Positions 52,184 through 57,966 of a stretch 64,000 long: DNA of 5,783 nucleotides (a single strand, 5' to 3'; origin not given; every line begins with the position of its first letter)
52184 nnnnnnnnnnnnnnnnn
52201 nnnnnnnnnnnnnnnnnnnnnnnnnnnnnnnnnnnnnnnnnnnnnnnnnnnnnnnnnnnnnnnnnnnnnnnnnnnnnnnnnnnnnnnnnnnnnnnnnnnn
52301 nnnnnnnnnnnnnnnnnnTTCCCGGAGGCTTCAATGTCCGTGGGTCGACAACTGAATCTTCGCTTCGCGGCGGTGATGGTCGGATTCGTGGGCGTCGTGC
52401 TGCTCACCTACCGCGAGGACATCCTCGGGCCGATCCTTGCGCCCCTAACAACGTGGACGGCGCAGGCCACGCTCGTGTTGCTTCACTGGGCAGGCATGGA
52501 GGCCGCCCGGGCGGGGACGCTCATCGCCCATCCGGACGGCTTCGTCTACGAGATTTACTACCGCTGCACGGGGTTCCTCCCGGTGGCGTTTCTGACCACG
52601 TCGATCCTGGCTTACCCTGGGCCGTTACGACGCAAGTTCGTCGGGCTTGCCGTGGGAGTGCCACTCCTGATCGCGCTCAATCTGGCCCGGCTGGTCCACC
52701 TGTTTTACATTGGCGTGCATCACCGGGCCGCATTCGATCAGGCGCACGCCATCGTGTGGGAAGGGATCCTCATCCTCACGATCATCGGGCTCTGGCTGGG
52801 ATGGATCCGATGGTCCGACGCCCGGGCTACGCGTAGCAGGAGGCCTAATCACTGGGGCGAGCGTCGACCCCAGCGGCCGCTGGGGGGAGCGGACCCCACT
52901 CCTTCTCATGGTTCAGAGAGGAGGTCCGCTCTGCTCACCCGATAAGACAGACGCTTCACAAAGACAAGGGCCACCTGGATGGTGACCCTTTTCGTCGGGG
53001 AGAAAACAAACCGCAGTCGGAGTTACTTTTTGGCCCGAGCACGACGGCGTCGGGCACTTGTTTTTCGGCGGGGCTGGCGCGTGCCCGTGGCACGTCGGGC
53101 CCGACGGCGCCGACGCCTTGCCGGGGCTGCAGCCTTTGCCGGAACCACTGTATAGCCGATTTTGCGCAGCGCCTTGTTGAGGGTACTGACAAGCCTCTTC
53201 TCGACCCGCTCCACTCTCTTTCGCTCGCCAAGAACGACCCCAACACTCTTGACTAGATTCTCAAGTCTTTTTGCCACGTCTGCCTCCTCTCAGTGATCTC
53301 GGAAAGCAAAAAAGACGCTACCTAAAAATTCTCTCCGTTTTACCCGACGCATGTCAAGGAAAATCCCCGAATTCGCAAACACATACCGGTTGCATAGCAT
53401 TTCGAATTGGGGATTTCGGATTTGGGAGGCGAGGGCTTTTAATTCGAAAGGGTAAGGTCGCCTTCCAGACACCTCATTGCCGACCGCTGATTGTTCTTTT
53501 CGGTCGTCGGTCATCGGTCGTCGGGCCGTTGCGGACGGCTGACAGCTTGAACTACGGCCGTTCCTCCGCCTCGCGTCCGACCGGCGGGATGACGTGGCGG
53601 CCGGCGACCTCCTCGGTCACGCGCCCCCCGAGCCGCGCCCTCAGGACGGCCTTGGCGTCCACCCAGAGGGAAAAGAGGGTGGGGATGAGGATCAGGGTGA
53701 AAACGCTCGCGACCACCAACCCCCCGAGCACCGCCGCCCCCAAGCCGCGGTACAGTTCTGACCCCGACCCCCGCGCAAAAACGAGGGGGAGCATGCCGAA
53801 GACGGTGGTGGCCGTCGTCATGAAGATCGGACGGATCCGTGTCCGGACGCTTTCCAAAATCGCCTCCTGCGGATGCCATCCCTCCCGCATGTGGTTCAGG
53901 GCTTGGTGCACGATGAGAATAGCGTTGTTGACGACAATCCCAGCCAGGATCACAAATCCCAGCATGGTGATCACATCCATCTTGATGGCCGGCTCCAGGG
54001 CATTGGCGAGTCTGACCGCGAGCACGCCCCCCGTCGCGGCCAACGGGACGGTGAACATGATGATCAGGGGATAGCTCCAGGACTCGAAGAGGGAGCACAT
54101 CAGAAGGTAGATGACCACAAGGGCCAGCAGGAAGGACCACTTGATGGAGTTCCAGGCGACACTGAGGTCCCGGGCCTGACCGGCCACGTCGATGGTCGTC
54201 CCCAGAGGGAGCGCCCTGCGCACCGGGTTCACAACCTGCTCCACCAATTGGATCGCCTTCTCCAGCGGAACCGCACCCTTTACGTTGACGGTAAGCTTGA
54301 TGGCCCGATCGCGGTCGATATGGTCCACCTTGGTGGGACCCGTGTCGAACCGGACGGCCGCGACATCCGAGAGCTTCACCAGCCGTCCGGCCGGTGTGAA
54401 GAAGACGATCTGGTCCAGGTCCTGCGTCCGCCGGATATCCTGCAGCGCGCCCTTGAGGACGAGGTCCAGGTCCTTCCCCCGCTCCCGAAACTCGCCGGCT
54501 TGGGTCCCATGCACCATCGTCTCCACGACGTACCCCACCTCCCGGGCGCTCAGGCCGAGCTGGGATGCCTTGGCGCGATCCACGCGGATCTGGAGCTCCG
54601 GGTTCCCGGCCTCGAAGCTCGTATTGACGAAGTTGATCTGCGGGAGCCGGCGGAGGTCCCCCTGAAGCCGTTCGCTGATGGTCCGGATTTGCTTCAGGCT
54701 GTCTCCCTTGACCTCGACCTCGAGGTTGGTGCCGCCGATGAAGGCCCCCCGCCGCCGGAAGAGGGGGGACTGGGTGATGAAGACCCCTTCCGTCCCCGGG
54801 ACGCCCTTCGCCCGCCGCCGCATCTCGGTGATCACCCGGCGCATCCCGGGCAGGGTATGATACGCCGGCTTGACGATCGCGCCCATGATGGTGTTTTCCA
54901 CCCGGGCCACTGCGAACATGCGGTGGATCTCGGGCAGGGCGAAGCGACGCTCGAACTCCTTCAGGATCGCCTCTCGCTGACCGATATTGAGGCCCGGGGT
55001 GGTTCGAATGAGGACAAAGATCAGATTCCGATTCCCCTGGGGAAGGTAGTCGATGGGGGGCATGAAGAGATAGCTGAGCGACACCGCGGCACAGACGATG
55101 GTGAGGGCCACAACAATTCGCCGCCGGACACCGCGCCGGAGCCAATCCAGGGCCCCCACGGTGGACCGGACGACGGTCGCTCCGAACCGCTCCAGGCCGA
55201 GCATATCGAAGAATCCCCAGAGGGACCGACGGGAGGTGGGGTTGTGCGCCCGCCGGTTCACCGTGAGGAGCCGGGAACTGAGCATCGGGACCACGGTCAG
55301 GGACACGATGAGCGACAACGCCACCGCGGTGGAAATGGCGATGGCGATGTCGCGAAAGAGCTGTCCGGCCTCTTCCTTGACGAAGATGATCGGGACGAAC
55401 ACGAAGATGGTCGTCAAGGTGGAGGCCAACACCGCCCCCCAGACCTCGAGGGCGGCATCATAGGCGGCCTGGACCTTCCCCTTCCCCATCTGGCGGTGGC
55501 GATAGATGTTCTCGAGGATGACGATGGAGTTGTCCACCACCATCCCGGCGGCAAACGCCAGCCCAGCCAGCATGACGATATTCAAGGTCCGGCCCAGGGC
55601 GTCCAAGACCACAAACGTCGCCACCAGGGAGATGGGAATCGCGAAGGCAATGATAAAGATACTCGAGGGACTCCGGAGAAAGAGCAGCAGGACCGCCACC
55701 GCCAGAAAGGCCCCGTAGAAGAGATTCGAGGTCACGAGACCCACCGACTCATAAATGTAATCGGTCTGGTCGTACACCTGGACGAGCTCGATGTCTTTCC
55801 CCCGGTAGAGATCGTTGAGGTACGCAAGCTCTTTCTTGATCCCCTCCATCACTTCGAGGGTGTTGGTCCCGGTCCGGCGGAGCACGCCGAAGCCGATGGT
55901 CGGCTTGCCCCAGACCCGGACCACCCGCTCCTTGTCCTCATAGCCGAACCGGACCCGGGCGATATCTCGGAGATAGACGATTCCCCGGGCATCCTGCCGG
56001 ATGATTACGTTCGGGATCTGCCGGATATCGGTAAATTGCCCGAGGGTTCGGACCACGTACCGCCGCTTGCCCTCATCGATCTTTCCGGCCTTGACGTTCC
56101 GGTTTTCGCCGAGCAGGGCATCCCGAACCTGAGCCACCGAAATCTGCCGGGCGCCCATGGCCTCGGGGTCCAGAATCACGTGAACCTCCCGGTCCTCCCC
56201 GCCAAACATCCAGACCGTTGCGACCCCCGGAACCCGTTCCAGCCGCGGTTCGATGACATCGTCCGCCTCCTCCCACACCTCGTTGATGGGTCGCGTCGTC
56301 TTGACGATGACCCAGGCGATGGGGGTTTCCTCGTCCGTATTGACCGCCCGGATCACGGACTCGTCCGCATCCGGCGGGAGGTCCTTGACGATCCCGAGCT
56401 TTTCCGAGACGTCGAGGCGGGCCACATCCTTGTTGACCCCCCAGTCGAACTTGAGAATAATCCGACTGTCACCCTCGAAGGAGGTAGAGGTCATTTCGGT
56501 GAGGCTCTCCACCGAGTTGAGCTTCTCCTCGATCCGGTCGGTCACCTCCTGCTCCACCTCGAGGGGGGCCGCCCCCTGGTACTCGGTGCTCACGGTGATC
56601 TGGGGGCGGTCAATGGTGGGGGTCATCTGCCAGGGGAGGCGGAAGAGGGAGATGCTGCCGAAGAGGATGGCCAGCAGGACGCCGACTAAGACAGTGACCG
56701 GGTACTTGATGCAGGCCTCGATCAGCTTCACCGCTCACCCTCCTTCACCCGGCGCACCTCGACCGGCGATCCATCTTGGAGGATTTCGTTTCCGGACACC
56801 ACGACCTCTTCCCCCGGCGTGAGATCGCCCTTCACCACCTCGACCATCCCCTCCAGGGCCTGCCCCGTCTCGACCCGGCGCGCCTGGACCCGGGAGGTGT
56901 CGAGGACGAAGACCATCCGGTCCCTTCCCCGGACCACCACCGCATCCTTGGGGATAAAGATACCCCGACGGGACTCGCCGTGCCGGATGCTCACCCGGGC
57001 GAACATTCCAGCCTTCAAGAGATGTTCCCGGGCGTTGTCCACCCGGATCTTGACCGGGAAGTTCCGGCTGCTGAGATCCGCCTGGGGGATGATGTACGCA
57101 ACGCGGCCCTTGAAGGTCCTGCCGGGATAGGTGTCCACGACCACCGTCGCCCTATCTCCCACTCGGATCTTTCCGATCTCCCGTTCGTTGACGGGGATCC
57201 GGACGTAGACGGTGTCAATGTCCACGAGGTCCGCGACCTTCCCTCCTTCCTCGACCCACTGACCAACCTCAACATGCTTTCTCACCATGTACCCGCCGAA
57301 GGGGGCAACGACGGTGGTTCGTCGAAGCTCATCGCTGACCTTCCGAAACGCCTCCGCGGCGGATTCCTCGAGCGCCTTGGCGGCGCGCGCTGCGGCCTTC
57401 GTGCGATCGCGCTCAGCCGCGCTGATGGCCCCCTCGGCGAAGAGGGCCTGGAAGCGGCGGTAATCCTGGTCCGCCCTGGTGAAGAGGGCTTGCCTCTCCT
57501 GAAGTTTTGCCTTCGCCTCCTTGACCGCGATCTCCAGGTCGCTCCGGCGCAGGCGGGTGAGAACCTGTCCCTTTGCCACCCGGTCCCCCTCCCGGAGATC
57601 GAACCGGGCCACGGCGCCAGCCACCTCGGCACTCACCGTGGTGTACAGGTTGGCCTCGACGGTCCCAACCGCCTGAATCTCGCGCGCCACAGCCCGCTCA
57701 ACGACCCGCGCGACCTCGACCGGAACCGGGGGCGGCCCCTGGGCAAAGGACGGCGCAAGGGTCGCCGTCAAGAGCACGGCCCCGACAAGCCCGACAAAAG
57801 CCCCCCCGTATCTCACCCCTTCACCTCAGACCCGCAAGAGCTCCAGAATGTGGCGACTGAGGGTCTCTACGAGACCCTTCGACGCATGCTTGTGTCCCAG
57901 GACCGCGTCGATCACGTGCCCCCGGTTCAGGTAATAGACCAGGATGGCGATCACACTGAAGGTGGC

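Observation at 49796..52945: Three-gene module: S8 subtilase with VPD-TM-KRR sorting tail, dedicated mini-exosortase, and a divergent prodomain-mimic protein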

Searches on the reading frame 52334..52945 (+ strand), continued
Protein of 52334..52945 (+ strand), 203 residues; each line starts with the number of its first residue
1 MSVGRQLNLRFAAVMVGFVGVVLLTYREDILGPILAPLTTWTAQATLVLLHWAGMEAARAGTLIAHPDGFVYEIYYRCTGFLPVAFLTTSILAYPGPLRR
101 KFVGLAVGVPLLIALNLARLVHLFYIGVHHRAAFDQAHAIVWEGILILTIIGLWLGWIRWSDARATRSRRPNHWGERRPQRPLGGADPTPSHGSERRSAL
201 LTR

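Call 34: search_protein_families(library=pfam, proteins=[L024:242-2155:+, L025:217-2022:+, L027:4190-5989:+, L029:1550-3490:+, L030:4219-5955:+, L032:1205-2908:+, L036:3989-5914:+, L037:4194-5939:+, L035:3881-5965:+, L021:1054-3264:+], max_evalue=0.001)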
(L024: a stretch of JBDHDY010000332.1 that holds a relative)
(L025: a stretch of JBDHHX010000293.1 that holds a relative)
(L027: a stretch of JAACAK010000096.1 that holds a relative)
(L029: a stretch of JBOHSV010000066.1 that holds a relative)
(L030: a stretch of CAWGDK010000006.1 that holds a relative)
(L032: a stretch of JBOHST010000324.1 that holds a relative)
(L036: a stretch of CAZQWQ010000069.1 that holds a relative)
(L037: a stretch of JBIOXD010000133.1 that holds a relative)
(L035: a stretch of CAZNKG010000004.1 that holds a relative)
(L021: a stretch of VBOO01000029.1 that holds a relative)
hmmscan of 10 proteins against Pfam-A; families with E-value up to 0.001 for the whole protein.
L024:242-2155:+ (637 aa): 4 families
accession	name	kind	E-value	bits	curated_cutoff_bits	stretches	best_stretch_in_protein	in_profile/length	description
PF00082.27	Peptidase_S8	-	9.3e-52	176.6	21.8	1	188-492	2-273/288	Subtilase family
PF02369.22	Big_1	-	4.3e-08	33.6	34.9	1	522-604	7-89/93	Bacterial Ig-like domain (group 1)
PF16640.11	Big_3_5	-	1.3e-05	26.1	35.5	1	530-601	10-74/88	Bacterial Ig-like domain (group 3)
PF22148.1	Fervidolysin_NPro-like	-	0.00066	20.5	21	0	49-130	11-81/81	Fervidolysin N-terminal prodomain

L025:217-2022:+ (601 aa): 2 families
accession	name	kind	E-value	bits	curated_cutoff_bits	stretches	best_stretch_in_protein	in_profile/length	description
PF00082.27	Peptidase_S8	-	1.7e-56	192.1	21.8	1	176-467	2-288/288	Subtilase family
PF02369.22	Big_1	-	3.5e-09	37.1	34.9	1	483-569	2-90/93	Bacterial Ig-like domain (group 1)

L027:4190-5989:+ (599 aa): 4 families
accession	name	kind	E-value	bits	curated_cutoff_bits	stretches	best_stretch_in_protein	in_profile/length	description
PF00082.27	Peptidase_S8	-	3.4e-53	181.3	21.8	1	172-463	2-288/288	Subtilase family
PF02369.22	Big_1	-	8.5e-11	42.2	34.9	1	479-565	2-90/93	Bacterial Ig-like domain (group 1)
PF22148.1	Fervidolysin_NPro-like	-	5.3e-07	30.4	21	1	42-124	10-81/81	Fervidolysin N-terminal prodomain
PF02368.24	Big_2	-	4.8e-05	23.7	22.8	1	504-566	25-78/79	Bacterial Ig-like domain (group 2)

L029:1550-3490:+ (646 aa): 2 families
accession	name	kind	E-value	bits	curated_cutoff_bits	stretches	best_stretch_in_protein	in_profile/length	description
PF00082.27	Peptidase_S8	-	4.4e-48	164.5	21.8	1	212-517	2-288/288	Subtilase family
PF02369.22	Big_1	-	4.8e-08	33.4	34.9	1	542-614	17-90/93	Bacterial Ig-like domain (group 1)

L030:4219-5955:+ (578 aa): 4 families
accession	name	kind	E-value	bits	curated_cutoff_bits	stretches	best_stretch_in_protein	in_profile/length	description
PF02868.21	Peptidase_M4_C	-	1.5e-39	136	24.4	1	388-529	1-164/165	Thermolysin metallopeptidase, alpha-helical domain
PF01447.24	Peptidase_M4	-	1.9e-22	80.7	22.4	1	284-385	31-145/145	Thermolysin metallopeptidase, catalytic domain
PF07504.19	FTP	-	1.4e-09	38.1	21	1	145-193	2-49/51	Fungalysin/Thermolysin Propeptide Motif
PF03413.25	PepSY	-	2.5e-06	28.1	24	1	207-274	1-59/60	Peptidase propeptide and YPEB domain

L032:1205-2908:+ (567 aa): 3 families
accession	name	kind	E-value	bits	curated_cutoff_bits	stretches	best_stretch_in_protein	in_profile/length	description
PF02868.21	Peptidase_M4_C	-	4.3e-40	137.7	24.4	1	379-520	1-164/165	Thermolysin metallopeptidase, alpha-helical domain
PF01447.24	Peptidase_M4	-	4e-24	86.2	22.4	1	275-376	31-145/145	Thermolysin metallopeptidase, catalytic domain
PF07504.19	FTP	-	7.4e-09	35.8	21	1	136-181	2-46/51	Fungalysin/Thermolysin Propeptide Motif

L036:3989-5914:+ (641 aa): 3 families
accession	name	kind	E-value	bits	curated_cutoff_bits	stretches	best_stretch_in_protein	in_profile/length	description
PF02868.21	Peptidase_M4_C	-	9e-39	133.4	24.4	1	453-594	1-164/165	Thermolysin metallopeptidase, alpha-helical domain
PF01447.24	Peptidase_M4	-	2.5e-25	90.1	22.4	1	349-450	31-145/145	Thermolysin metallopeptidase, catalytic domain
PF07504.19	FTP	-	5.2e-10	39.5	21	1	200-238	2-40/51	Fungalysin/Thermolysin Propeptide Motif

L037:4194-5939:+ (581 aa): 3 families
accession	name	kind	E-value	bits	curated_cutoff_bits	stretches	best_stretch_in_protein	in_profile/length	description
PF02868.21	Peptidase_M4_C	-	1.5e-39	136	24.4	1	392-535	1-164/165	Thermolysin metallopeptidase, alpha-helical domain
PF01447.24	Peptidase_M4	-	5e-23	82.6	22.4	1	318-389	66-145/145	Thermolysin metallopeptidase, catalytic domain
PF07504.19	FTP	-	2.9e-09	37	21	1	139-178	2-41/51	Fungalysin/Thermolysin Propeptide Motif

L035:3881-5965:+ (694 aa): 3 families
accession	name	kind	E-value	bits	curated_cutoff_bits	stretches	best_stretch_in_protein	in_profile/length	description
PF00082.27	Peptidase_S8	-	1e-54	186.3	21.8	1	247-552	2-288/288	Subtilase family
PF02369.22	Big_1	-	3.9e-09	36.9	34.9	1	584-656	16-89/93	Bacterial Ig-like domain (group 1)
PF22148.1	Fervidolysin_NPro-like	-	6.8e-05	23.6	21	1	117-199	10-81/81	Fervidolysin N-terminal prodomain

L021:1054-3264:+ (736 aa): 1 family
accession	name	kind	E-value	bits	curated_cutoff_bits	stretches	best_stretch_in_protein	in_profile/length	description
PF00082.27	Peptidase_S8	-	9.9e-54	183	21.8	1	203-503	2-288/288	Subtilase family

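Call 47: search_protein_families(library=ncbifam, alignment_id=A2, max_evalue=0.00001)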
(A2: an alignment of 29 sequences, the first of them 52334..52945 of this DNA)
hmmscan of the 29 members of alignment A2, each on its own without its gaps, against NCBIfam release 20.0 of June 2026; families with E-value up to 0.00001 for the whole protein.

A. member 1, window:52334-52945:+ (203 aa): 8 families
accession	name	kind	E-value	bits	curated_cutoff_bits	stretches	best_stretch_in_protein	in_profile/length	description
TIGR04177.1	exosort_XrtH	exception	6.7e-26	91.2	86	1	9-161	5-155/158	exosortase H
NF046081.1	exosort_XrtX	exception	6.2e-18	65.3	170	1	9-165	5-166/168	exosortase X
TIGR04144.1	archaeo_VPXXXP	exception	1.8e-16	60.5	150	1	9-159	2-151/156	archaeosortase B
TIGR04178.1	exo_archaeo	signature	2.7e-13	50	23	1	72-160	1-94/97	exosortase/archaeosortase family protein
NF046083.1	exosort_XrtY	exception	5.4e-11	42.7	160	1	41-153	52-164/168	exosortase Y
TIGR04125.1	exosort_PGF_TRM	exception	8.8e-09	35.2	75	1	39-123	106-195/271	archaeosortase A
TIGR04300.1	exosort_XrtM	exception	1.4e-08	35.3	125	1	73-160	56-143/150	exosortase family protein XrtM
NF033505.2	paceosortase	exception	7.6e-06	26.1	80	0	30-156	21-143/167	pacearchaeosortase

B. families by the number of members that match (of 29 scanned): 13 families
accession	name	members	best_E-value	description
TIGR04177.1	exosort_XrtH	29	4e-31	exosortase H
TIGR04144.1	archaeo_VPXXXP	29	3.2e-20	archaeosortase B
NF046081.1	exosort_XrtX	29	8.8e-19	exosortase X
TIGR04178.1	exo_archaeo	29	4.7e-15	exosortase/archaeosortase family protein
TIGR04300.1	exosort_XrtM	29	2.3e-12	exosortase family protein XrtM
NF046083.1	exosort_XrtY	29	1.1e-11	exosortase Y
TIGR04125.1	exosort_PGF_TRM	28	2.3e-11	archaeosortase A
NF033505.2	paceosortase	11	2.9e-07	pacearchaeosortase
TIGR04124.1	archaeo_artE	6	4.1e-09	archaeosortase family protein ArtE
TIGR04293.1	archaeo_artF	6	4.4e-09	archaeosortase family protein ArtF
TIGR03109.2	exosort_XrtA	5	1.1e-07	exosortase A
TIGR02602.1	8TM_EpsH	4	3.1e-07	exosortase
TIGR04128.1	exoso_Fjoh_1448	2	2.5e-09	exosortase family protein XrtF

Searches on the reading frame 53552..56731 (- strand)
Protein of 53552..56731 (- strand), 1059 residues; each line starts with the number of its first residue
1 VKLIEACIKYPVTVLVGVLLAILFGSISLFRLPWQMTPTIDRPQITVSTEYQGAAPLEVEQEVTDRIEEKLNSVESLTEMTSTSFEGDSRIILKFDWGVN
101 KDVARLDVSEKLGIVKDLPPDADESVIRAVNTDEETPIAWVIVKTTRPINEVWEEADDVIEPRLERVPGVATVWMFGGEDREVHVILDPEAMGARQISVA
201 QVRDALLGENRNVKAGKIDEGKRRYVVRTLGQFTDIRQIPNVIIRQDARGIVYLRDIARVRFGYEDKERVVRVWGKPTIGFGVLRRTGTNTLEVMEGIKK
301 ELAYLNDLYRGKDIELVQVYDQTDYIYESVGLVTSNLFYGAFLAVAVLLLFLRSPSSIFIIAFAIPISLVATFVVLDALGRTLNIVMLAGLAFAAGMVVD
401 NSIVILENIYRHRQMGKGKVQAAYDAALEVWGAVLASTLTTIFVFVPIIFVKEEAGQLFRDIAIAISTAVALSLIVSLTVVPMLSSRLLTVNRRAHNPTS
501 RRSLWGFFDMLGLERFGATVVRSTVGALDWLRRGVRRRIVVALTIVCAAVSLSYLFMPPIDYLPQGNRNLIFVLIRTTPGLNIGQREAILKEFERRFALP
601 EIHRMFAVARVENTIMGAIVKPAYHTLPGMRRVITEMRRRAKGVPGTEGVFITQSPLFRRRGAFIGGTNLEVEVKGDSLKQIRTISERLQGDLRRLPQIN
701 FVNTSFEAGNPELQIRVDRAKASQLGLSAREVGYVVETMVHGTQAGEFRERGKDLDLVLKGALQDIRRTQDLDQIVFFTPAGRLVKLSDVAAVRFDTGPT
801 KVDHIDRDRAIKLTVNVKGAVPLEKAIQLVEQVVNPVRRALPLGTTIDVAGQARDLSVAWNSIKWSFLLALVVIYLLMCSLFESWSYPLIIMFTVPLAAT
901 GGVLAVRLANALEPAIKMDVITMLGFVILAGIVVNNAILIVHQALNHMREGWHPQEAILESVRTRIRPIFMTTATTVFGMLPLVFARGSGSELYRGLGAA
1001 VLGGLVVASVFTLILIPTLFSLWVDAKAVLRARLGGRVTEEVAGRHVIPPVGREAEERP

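Call 65: search_protein_families(library=pfam, proteins=[window:53552-56731:-], max_evalue=0.001)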
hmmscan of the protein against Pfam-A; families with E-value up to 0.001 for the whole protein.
window:53552-56731:- (1059 aa): 2 families
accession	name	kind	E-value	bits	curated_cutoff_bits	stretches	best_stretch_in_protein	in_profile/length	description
PF00873.25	ACR_tran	-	9.1e-227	755.7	28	1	4-1022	2-1019/1021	AcrB/AcrD/AcrF family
PF03176.21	MMPL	-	3.3e-19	69.5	20.5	2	809-1023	86-302/333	MMPL family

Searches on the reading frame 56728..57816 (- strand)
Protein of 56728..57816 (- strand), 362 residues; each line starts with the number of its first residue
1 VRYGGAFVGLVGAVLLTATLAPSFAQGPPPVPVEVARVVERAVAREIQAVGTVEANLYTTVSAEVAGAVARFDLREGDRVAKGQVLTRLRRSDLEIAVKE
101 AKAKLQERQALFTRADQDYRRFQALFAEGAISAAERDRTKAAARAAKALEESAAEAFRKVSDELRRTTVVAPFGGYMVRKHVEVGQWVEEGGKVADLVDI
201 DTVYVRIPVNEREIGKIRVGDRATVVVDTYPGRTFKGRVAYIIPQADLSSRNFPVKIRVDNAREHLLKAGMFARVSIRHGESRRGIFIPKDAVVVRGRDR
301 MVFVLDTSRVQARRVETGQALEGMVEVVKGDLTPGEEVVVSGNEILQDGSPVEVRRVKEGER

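Call 65: search_protein_families(library=pfam, proteins=[window:56728-57816:-], max_evalue=0.001)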
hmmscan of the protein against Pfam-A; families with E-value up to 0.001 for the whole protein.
window:56728-57816:- (362 aa): 3 families
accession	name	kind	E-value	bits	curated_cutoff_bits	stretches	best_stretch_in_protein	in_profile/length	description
PF16576.10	HlyD_D23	-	1.4e-33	116.4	30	1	43-273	2-214/214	Barrel-sandwich domain of CusB or HlyD membrane-fusion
PF13437.12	HlyD_3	-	9e-21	75.1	22.2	1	168-270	1-106/106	HlyD family secretion protein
PF12700.13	HlyD_2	-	4.8e-07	29.3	25.1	1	185-310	250-365/416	HlyD family secretion protein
